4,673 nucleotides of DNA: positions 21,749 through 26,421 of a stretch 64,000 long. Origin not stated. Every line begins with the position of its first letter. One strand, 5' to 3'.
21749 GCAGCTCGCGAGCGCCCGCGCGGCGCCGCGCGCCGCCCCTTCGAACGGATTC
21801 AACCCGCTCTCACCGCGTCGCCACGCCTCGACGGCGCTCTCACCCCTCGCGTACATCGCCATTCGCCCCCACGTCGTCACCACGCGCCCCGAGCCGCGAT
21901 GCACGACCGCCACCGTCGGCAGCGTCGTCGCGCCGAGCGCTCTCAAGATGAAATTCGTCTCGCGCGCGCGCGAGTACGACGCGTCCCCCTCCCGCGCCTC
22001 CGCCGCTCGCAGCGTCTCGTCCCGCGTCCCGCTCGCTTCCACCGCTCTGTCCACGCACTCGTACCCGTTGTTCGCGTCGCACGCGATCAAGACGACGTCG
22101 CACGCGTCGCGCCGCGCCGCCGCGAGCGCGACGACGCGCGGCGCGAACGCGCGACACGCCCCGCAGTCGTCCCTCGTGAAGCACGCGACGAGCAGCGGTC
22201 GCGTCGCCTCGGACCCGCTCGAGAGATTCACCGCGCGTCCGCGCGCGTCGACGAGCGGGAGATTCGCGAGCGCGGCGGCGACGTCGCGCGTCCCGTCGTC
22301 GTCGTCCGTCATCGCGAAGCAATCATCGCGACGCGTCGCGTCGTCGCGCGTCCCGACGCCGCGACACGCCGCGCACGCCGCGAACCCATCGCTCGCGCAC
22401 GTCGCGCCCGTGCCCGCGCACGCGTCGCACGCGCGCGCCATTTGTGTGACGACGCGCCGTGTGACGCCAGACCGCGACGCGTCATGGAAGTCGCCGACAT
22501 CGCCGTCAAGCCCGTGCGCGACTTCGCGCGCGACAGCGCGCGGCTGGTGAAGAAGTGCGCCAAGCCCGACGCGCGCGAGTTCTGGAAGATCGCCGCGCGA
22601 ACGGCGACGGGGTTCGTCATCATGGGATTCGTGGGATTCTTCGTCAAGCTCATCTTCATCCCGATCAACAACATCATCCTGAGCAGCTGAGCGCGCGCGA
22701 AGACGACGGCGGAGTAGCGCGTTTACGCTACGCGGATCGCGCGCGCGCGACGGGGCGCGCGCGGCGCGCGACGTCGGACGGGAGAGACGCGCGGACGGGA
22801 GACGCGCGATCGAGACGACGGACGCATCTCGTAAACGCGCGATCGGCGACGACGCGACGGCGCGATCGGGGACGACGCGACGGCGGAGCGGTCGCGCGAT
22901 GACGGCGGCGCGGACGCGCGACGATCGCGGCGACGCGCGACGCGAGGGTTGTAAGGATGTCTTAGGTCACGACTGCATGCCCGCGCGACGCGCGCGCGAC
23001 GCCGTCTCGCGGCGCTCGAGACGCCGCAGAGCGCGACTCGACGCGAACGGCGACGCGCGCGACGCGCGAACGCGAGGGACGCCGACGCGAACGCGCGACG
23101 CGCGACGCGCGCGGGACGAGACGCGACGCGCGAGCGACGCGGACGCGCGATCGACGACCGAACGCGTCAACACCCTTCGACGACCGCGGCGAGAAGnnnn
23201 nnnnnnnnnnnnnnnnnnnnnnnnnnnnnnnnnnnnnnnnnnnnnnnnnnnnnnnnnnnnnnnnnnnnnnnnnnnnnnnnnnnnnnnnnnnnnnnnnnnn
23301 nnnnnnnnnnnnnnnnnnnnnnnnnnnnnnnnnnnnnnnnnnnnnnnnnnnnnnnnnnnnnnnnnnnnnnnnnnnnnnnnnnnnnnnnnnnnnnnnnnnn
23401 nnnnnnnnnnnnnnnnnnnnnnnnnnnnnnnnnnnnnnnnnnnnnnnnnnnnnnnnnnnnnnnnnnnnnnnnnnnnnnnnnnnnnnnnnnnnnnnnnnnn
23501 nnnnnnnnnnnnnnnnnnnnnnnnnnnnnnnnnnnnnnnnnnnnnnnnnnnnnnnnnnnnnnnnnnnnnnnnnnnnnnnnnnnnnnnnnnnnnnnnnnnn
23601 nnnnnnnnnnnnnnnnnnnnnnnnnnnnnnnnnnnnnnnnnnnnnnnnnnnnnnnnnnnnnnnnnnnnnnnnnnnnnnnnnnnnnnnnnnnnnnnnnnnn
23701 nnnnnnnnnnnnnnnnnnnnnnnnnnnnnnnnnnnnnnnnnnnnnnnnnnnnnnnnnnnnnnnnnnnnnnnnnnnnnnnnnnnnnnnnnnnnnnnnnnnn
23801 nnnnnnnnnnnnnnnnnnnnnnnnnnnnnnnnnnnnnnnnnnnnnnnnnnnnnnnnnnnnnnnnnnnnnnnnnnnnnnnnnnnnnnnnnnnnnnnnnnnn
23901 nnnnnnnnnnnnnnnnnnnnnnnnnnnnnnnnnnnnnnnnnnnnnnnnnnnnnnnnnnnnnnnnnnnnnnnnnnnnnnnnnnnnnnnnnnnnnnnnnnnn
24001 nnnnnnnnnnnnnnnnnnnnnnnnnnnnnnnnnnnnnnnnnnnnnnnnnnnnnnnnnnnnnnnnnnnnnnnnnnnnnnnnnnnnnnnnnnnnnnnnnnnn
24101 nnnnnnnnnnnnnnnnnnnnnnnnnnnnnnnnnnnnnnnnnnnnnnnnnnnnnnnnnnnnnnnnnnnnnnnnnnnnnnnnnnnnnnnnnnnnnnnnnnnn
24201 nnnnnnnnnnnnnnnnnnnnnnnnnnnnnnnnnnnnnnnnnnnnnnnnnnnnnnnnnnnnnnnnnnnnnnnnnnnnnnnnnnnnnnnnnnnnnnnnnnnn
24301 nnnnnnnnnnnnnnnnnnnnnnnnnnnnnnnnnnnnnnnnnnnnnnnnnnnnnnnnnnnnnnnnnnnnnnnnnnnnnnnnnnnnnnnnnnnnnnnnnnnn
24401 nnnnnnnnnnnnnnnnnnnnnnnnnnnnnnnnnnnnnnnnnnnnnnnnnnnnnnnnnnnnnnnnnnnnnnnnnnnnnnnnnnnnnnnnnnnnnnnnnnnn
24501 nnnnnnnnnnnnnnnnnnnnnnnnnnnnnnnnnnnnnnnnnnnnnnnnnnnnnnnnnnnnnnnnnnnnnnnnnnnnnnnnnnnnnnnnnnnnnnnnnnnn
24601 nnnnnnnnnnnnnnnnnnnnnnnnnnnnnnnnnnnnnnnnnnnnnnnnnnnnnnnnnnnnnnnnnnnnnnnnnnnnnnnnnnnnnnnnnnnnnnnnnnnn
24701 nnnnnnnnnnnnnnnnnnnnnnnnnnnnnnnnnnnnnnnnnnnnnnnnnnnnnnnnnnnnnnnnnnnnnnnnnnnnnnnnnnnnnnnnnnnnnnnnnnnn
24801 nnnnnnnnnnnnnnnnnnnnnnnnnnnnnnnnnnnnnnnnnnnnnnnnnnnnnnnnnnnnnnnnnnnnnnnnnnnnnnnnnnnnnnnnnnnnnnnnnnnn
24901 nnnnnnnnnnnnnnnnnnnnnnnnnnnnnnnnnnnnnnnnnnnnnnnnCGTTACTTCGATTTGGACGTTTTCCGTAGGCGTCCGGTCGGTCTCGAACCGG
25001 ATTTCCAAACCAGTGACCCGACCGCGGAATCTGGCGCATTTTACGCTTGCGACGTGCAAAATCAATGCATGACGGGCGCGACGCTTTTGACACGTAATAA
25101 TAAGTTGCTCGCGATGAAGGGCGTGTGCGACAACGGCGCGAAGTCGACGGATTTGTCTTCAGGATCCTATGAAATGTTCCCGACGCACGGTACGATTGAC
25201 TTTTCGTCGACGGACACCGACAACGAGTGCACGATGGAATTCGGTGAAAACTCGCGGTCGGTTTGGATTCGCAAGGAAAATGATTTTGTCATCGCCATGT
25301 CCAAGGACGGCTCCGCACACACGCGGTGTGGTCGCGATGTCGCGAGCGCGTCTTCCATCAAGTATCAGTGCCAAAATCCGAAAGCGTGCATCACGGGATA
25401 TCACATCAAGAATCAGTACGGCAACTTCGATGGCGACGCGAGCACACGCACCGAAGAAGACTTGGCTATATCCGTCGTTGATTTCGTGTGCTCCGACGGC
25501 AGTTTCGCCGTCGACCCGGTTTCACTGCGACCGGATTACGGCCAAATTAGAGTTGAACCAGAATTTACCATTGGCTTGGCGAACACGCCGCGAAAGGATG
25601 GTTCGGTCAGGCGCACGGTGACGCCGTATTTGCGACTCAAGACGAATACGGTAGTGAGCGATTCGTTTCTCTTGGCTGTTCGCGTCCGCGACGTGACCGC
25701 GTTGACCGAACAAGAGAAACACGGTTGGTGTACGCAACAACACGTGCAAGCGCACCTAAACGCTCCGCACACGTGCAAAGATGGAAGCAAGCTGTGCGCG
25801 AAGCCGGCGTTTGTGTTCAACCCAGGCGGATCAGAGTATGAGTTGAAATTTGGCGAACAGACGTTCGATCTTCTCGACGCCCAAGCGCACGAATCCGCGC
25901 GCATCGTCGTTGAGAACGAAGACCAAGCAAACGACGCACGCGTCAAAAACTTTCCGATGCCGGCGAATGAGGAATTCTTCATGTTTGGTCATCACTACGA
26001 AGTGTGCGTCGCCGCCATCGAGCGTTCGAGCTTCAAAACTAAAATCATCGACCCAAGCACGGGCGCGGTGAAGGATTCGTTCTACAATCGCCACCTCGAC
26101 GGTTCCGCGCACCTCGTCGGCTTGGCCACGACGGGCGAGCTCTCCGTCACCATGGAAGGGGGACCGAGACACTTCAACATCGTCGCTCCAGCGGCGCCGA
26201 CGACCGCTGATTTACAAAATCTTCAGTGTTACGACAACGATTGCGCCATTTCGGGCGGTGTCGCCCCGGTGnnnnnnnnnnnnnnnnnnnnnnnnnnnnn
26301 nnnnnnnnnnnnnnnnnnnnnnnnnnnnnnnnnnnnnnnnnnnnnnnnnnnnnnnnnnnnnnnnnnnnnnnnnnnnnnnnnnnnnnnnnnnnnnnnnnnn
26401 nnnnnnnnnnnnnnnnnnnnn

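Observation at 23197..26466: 1089-aa signal-anchored acidic, Cys-rich protein with no recognisable family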

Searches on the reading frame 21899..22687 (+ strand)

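Call 12: search_protein_families(library=pfam, proteins=[window:21899-22687:+], max_evalue=0.001)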
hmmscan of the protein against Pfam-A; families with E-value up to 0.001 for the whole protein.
window:21899-22687:+ (263 aa): 1 family
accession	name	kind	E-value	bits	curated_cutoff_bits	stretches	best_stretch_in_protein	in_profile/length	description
PF00584.25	SecE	-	4.2e-11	43.1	22.7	1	208-260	2-54/55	SecE/Sec61-gamma subunits of protein translocation complex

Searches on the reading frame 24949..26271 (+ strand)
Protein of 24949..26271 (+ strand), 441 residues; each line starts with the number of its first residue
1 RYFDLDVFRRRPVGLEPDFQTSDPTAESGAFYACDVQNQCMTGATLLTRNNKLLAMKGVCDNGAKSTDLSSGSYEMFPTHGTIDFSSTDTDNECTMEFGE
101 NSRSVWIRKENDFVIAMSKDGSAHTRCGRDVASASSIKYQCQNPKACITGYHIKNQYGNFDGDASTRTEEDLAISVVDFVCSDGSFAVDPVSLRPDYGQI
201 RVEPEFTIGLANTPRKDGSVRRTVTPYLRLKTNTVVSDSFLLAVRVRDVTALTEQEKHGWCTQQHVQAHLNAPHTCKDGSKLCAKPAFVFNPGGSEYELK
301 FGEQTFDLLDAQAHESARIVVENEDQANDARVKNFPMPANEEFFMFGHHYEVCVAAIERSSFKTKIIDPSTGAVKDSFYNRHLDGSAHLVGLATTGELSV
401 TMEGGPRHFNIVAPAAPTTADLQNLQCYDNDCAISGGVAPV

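Call 9: find_homologous_proteins(query=window:24949-26271:+)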
Query window:24949-26271:+ (441 aa): 7 proteins with E <= 0.001 among 5728 candidates.
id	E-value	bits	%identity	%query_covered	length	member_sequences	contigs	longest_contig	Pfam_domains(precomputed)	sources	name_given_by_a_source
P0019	5.9e-195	666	64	98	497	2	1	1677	-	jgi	-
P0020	5.3e-158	544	55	100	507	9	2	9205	-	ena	-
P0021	1.2e-156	540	55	100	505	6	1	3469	-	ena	-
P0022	2.6e-118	414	61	66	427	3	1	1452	-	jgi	jgi:epidermal growth factor receptor substrate 15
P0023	8.9e-103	362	92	40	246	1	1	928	-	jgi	-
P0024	8.5e-66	241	54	49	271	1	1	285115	-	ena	-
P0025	1.0e-55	207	100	22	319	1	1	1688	-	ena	-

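Call 19: predict_structure(alignment_id=A2)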
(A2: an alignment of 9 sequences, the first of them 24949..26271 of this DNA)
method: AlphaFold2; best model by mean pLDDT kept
length: 441 residues; sequences in the alignment: 9
mean_pLDDT: 59.8   pTM: 0.50
mean pLDDT of the five models: 59.8, 58.0, 56.0, 53.6, 49.0
residues with pLDDT >= 90: 0; 70-90: 174; 50-70: 130; < 50: 137
segments of 3 or more residues with pLDDT < 50: 1-29, 72-84, 87-90, 234-238, 273-341, 376-378, 393-402
pLDDT, mean of each block of 10 residues (from residue 1): 34 32 39 74 79 74 61 41 46 75 81 80 78 72 85 66 54 75 78 61 72 67 71 52 69 76 67 38 26 25 36 30 28 32 72 66 56 58 58 43 65 85 81 74 74
secondary structure, 60 per line:
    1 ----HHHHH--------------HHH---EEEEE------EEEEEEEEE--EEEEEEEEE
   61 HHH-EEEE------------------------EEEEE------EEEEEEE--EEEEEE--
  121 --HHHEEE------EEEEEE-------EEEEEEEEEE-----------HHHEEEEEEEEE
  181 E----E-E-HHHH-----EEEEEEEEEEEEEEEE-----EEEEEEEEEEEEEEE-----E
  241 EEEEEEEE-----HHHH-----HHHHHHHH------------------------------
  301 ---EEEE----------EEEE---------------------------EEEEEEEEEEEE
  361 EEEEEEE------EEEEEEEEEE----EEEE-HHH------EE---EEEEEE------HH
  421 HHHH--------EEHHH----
elements in order: H5-9 E30-34 E41-49 E52-60 E65-68 E93-97 E104-110 E113-118 E126-128 E135-140 E148-157 E172-181 H190-193 E199-214 E220-234 E240-248 H254-257 H263-270 E304-307 E318-321 E349-367 E374-383 E388-391 E407-412 H419-424
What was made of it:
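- On Jacalin-like lectin domain (Pfam PF01419): The predicted model has 12 strands in three groups (call 19).
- The model shows 12 strands in three groups of four (call 19). The second half of the head is modelled with unusually long beta-hairpins (call 19).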

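Call 20: search_protein_representatives(protein=window:24949-26271:+)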
Query: 441 residues. Proteins with E-value up to 0.001 (for the whole library): 14; up to 1e-10: 13; up to 1e-30: 7. The best 14 are listed.
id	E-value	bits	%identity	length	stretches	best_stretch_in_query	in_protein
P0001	0.0e+00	1013.4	99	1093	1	1-441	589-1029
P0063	7.8e-186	634.4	62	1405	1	2-441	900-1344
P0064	2.2e-179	613.1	61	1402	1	1-438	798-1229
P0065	2.4e-160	550.4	58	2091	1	2-441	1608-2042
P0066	2.0e-141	488.1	54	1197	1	2-436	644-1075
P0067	3.5e-141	487.3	53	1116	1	3-438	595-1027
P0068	4.7e-39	150.8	55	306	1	313-438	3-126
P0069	1.7e-26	109.4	69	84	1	56-139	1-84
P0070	5.3e-23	97.9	66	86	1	337-415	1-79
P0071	4.1e-21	91.7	61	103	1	137-213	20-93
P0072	7.6e-19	84.2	46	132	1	71-173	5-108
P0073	1.4e-16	76.7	100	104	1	402-441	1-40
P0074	8.5e-13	64.3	64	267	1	224-278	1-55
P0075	3.3e-04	36.0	31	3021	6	74-110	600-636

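Call 25: search_solved_structures(query=A3, max_evalue=10)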
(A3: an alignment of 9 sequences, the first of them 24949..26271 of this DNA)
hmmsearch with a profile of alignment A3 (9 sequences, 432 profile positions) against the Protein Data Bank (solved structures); distinct sequences matched with E-value up to 10: 1.
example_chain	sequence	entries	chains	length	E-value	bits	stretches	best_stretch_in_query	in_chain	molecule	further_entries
3nva_A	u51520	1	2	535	0.83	11.6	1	168-232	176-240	CTP synthase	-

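Call 26: find_homologous_proteins(query=A3, max_evalue=0.01)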
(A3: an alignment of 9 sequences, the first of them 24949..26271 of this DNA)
Query A3 (9 sequences) (441 aa, profile of the alignment): 7 proteins with E <= 0.01 among 7055 candidates.
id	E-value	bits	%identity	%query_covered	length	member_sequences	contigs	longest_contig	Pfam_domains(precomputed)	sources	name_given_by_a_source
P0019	1.0e-221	754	64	98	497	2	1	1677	-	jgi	-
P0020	3.2e-216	736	55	100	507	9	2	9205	-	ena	-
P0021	5.8e-215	732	55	100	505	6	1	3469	-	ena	-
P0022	1.9e-147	510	61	66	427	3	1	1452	-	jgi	jgi:epidermal growth factor receptor substrate 15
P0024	1.1e-87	313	54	49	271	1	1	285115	-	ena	-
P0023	4.6e-82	294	92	40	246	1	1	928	-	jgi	-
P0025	5.1e-37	146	100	22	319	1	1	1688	-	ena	-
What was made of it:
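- Tried and rejected: The third large-database search, run with profile A3, found no new relatives (call 26).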

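Call 30: list_cluster_members(proteins=[P0063, P0064, P0065, P0066, P0067, P0012, P0016, P0021, P0068, P0072])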
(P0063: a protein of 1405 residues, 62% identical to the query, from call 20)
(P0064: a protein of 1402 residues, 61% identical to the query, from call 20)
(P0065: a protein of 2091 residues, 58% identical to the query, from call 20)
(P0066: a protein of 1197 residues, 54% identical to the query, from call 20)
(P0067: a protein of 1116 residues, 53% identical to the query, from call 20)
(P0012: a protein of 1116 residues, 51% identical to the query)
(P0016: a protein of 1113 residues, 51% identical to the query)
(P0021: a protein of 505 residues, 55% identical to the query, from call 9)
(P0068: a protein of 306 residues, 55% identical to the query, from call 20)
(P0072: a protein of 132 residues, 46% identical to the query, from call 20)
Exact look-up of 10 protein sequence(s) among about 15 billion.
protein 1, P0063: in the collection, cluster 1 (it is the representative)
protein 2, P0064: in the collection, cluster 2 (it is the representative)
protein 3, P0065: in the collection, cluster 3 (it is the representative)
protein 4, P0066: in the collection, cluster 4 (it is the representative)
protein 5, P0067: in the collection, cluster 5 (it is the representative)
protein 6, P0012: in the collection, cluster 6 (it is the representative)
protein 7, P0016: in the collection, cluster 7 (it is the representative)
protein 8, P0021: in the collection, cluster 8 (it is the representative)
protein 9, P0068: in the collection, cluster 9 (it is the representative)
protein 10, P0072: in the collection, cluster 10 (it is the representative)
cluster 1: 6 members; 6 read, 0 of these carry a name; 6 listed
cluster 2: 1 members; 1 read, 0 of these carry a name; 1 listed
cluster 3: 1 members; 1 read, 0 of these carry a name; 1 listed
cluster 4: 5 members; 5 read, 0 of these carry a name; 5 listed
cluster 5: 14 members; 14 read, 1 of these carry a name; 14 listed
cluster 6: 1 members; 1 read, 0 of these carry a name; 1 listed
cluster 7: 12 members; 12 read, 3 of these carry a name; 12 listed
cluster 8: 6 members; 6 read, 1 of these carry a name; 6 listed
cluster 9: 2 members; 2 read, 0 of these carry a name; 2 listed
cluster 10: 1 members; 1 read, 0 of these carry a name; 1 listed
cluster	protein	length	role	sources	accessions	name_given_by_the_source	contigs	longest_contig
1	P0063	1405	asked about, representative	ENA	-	-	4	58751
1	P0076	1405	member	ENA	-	-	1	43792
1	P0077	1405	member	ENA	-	-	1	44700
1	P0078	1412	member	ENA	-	-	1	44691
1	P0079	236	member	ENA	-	-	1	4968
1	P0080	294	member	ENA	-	-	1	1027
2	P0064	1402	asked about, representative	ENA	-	-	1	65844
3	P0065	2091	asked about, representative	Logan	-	-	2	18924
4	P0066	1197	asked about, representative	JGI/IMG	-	-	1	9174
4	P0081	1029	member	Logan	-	-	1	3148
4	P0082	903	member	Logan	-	-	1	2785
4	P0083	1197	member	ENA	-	-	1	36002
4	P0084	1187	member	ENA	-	-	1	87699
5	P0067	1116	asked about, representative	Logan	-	-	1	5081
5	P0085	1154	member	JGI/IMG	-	hypothetical protein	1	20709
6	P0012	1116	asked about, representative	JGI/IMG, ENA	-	-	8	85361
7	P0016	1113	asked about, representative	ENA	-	-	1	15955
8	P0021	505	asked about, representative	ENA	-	-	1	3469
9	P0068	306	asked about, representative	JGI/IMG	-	-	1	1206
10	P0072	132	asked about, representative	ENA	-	-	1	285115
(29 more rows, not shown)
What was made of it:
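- A complete MMETSP transcript ORF exists for O. mediterraneus (call 30).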

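Call 31: predict_structure(alignment_id=A3)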
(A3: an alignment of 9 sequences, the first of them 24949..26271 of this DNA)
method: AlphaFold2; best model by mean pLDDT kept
length: 441 residues; sequences in the alignment: 9
mean_pLDDT: 58.7   pTM: 0.42
mean pLDDT of the five models: 58.7, 58.4, 56.3, 53.6, 49.2
residues with pLDDT >= 90: 8; 70-90: 142; 50-70: 139; < 50: 152
segments of 3 or more residues with pLDDT < 50: 1-28, 71-82, 192-199, 232-239, 274-341, 385-403, 438-441
pLDDT, mean of each block of 10 residues (from residue 1): 35 39 46 73 83 77 69 38 51 83 86 85 83 78 74 66 56 74 66 42 62 57 64 44 65 72 65 42 29 35 27 27 39 41 68 64 60 62 51 38 60 79 72 59 40
secondary structure, 60 per line:
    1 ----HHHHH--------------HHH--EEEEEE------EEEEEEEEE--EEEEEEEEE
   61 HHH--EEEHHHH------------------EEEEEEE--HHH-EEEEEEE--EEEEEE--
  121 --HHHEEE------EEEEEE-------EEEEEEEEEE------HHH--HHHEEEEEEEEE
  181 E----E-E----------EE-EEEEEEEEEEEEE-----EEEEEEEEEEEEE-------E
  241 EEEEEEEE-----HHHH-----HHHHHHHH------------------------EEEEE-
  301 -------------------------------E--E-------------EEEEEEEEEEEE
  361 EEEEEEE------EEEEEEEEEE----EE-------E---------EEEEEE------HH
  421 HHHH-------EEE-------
elements in order: H5-9 E29-34 E41-49 E52-60 E66-68 H69-72 E91-97 E104-110 E113-118 E126-128 E135-140 E148-157 E172-181 E202-214 E220-232 E240-248 H254-257 H263-270 E295-299 E349-367 E374-383 E407-412 H419-424 E432-434
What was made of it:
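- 25024..25524 (+): Beta-prism I-like module of the head (aa ~610-776): three four-stranded Greek keys and 8 invariant Cys. The AF2 model has pLDDT 70-86 here (calls 19, 31).
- About 70 conserved residues in the middle of the head are unmodelled (calls 19, 31).
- Tried and rejected: The second structure prediction, made from a cleaner domain-only alignment, did not improve the model (call 31 against call 19).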

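Call 38: search_protein_families(library=pfam, proteins=[window:24949-26271:+], max_evalue=10)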
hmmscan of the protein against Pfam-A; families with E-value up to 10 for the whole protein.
window:24949-26271:+ (441 aa): 1 family
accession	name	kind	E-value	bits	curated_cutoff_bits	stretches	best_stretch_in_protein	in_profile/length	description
PF17264.7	DUF5330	-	0.093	13.2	27.5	1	302-322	33-53/65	Family of unknown function (DUF5330)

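Call 41: fold_search(model_id=the predicted structure, library=pdb)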
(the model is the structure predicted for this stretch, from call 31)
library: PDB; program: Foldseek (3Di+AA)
matches with E <= 10: 379; with E <= 0.001: 0
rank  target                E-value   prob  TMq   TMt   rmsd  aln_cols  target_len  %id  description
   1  8d2j_C                2.5e-02  0.95  0.19  0.18  10.7       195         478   11  A novel insecticidal protein from ferns IPD113_Cow. (released 2023-11-08)
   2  8d2j_A                2.8e-02  0.99  0.21  0.20   5.8       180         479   11  A novel insecticidal protein from ferns IPD113_Cow. (released 2023-11-08)
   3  8d2j_B                3.2e-02  0.97  0.20  0.18   6.9       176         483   11  A novel insecticidal protein from ferns IPD113_Cow. (released 2023-11-08)
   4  8d2j_D                3.5e-02  0.97  0.20  0.18   6.9       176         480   11  A novel insecticidal protein from ferns IPD113_Cow. (released 2023-11-08)
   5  3wob                  3.9e-02  1.00  0.21  0.58   5.6       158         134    6  Crystal structure of a prostate-specific WGA16 glycoprotein lectin, form I (released 2014-12-31)
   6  4u4j                  4.3e-02  0.04  0.09  0.05  22.9       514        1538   10  Crystal structure of Salmonella alpha-2-macroglobulin mutant Y1175G (released 2014-09-17)
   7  3woc_A                5.4e-02  0.99  0.21  0.56   4.8       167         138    6  Crystal structure of a prostate-specific WGA16 glycoprotein lectin, form II (released 2014-12-31)
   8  3woc_B                9.7e-02  0.97  0.21  0.57   5.8       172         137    5  Crystal structure of a prostate-specific WGA16 glycoprotein lectin, form II (released 2014-12-31)
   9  3aqg_B                1.1e-01  0.94  0.19  0.49   4.9       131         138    8  Crystal structure of human pancreatic secretory protein ZG16b (released 2010-12-08)
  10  5av7_A                1.2e-01  0.72  0.16  0.39   8.8       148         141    8  Crystal structure of Calsepa lectin in complex with bisected glycan (released 2016-04-27)
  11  1pu5_A                1.4e-01  0.10  0.12  0.20  11.9       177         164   14  GM2-activator Protein crystal structure (released 2004-06-29)
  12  1g13_A                1.8e-01  0.10  0.12  0.21  12.0       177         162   13  HUMAN GM2 ACTIVATOR STRUCTURE (released 2001-04-11)
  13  7o3i                  1.9e-01  0.63  0.17  0.44   9.2       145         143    8  Cystal structure of Zymogen Granule Protein 16 (ZG16) (released 2021-06-23)
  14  3aqg_A                2.1e-01  0.92  0.21  0.57   5.1       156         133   11  Crystal structure of human pancreatic secretory protein ZG16b (released 2010-12-08)
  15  7o88_A                2.3e-01  0.66  0.17  0.44   8.9       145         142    8  Cystal structure of Zymogen Granule Protein 16 (ZG16) (released 2021-06-23)
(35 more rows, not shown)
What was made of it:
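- Foldseek on the second model ranks the same families first, with probability 0.9-1.0 (call 41).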

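Call 51: find_related_loci(query=A3, collection=viral_contigs, flank=5000)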
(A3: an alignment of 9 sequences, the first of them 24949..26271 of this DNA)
Query A3 (441 aa) in viral_contigs; peptide patterns used: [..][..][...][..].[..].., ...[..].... (x = any residue, [..] = any of these).
11 stretches matched a pattern, but none encodes a relative of the query by tblastn (E <= 1e-3).
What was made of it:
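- Tried and rejected: A viral origin or counterpart: no relative was found in IMG/VR (call 51).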

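Call 52: fold_search(model_id=the predicted structure, library=viral)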
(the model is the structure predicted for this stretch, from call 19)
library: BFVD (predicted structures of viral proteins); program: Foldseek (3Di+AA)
matches with E <= 10: 382; with E <= 0.001: 1
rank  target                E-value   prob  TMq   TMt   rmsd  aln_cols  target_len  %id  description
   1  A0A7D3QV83            5.9e-04  1.00  0.24  0.51   4.5       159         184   14  Uncharacterized protein [Fadolivirus FV1/VV64]
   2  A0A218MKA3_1          6.4e-02  0.05  0.08  0.04  22.3       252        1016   12  Putative gp62 [uncultured virus]
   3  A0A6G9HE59            9.0e-02  0.60  0.16  0.35   9.9       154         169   10  Membrane protein [Carcinus maenas virus 1]
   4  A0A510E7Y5            9.5e-02  0.05  0.09  0.11  23.4       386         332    7  (no name in the UniProt tables at hand)
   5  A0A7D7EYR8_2          1.0e-01  0.05  0.06  0.05  22.1       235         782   11  RNA-directed RNA polymerase L (Fragment) [Lepidopteran phasma-related virus OKIAV246]
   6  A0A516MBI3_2          1.4e-01  0.02  0.06  0.04  38.4       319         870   10  (no name in the UniProt tables at hand)
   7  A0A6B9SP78            2.2e-01  0.04  0.08  0.08  19.6       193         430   10  (no name in the UniProt tables at hand)
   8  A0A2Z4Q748            2.3e-01  0.03  0.10  0.08  18.4       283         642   11  (no name in the UniProt tables at hand)
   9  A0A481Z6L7            2.7e-01  0.03  0.09  0.07  22.4       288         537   12  DUF4139 domain-containing protein [Pithovirus LCPAC202]
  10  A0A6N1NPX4            3.6e-01  0.02  0.09  0.09  25.1       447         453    8  Uncharacterized protein [Tupanvirus deep ocean]
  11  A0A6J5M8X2            4.5e-01  0.06  0.10  0.10  27.3       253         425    9  Uncharacterized protein [uncultured Caudovirales phage]
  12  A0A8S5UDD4            4.5e-01  0.02  0.07  0.08  25.5       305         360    9  Uncharacterized protein [Siphoviridae sp. ct13O11]
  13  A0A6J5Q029            4.5e-01  0.01  0.09  0.07  26.7       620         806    7  Uncharacterized protein [uncultured Caudovirales phage]
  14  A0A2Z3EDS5            4.8e-01  0.01  0.06  0.05  26.9       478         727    8  (no name in the UniProt tables at hand)
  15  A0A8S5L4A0            5.1e-01  0.02  0.07  0.07  30.9       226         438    9  Maturation protein [ssRNA phage SRR5466337_3]
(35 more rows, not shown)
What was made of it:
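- Tried and rejected: There was one unrelated beta-prism-like protein from a giant virus in BFVD (call 52).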

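Call 53: find_related_loci(query=A3, collection=metagenome_contigs, flank=6000)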
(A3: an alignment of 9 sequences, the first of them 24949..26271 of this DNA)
Query A3 (441 aa) in metagenome_contigs; peptide patterns used: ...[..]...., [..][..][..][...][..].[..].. (x = any residue, [..] = any of these).
152 stretches matched a pattern; 37 encode a relative of the query (tblastn E <= 1e-3); 37 distinct loci.
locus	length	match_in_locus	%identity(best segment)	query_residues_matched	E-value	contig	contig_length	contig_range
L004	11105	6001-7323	100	1-441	0e+0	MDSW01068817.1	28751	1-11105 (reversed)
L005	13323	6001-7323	100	1-441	0e+0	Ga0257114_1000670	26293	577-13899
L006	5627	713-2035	99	1-441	0e+0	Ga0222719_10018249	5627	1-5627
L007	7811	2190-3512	99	1-441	0e+0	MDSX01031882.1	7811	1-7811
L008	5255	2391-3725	93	1-441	0e+0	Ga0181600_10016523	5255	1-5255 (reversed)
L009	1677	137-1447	64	12-441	0e+0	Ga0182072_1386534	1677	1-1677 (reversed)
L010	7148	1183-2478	61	1-438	0e+0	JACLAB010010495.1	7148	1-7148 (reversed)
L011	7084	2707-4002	61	1-438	0e+0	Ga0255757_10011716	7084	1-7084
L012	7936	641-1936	61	1-438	0e+0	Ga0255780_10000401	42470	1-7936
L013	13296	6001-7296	61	1-438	0e+0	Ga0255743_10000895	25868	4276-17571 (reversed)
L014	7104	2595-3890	61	1-438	0e+0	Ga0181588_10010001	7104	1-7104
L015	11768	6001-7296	61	1-438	0e+0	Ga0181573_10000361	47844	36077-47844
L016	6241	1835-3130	61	1-438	0e+0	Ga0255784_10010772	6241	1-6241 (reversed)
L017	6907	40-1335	61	1-438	0e+0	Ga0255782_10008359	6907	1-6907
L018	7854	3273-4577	56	2-441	2e-167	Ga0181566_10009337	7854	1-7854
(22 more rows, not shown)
